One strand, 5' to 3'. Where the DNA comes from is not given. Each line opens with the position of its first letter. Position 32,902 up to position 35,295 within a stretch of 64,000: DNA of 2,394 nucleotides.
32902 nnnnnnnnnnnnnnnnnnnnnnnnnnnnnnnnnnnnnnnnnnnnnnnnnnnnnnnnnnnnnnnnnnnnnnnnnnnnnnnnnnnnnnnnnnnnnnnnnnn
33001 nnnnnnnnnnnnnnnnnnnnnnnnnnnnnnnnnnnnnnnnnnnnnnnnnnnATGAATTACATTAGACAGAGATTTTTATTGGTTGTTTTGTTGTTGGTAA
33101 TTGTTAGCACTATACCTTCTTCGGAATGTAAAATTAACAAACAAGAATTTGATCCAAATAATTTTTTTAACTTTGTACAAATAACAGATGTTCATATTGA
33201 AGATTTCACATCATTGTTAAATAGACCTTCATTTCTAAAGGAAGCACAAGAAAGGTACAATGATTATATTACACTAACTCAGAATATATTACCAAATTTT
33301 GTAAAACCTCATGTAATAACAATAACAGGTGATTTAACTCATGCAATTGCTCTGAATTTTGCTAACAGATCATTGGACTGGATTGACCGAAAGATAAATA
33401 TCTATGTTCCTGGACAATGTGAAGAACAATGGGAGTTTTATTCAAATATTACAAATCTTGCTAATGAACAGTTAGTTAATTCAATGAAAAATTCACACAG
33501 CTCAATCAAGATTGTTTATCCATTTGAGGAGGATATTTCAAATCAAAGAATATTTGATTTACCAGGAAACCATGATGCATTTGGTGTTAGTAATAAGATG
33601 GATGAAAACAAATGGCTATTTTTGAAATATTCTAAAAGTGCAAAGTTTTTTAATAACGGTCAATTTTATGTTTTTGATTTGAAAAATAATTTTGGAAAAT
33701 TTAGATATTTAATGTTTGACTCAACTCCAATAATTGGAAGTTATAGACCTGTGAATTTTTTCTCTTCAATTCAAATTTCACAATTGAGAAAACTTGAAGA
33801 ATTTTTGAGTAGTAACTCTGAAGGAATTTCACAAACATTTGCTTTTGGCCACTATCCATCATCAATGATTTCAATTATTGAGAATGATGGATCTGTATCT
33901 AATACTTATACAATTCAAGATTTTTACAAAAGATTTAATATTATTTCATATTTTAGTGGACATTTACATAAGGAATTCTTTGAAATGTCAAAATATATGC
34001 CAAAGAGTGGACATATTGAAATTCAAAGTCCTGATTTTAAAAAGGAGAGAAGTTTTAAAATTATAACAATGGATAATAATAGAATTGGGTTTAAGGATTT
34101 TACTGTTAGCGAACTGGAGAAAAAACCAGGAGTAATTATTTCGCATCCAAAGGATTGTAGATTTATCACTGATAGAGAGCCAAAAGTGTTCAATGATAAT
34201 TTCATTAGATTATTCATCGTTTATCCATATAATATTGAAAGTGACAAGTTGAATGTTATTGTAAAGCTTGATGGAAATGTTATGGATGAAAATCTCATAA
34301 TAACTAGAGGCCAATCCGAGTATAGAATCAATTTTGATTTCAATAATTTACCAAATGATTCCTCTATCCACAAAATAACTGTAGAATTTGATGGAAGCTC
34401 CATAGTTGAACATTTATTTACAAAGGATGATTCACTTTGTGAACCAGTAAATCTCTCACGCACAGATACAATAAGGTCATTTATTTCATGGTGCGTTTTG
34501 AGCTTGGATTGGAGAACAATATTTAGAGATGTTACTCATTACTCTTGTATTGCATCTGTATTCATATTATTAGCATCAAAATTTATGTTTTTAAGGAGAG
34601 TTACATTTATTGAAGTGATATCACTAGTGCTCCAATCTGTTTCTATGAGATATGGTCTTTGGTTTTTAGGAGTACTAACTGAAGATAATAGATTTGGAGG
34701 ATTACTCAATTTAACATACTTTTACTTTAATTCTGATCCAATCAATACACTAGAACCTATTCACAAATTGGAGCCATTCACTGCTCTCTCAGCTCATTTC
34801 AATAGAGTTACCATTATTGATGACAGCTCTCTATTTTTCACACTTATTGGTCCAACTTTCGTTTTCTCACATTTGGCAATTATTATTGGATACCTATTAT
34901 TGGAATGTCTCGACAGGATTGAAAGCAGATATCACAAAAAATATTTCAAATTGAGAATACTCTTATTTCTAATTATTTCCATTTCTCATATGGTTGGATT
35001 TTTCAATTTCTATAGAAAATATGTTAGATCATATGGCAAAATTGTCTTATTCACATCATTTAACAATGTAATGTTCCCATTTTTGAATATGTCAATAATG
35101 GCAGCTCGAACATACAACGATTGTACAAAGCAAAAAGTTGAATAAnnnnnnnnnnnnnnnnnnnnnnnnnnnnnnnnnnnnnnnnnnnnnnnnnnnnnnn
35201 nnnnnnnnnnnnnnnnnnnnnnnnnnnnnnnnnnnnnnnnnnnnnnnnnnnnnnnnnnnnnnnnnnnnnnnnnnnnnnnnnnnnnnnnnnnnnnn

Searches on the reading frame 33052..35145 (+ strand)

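Call 85: search_protein_families(library=pfam, proteins=[window:33052-35145:+], max_evalue=0.0001)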
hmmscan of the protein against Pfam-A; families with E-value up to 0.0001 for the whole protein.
window:33052-35145:+ (697 aa): 1 family
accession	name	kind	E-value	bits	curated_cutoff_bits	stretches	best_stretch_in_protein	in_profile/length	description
PF00149.33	Metallophos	-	7.1e-14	53.1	21.5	1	161-307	57-190/191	Calcineurin-like phosphoesterase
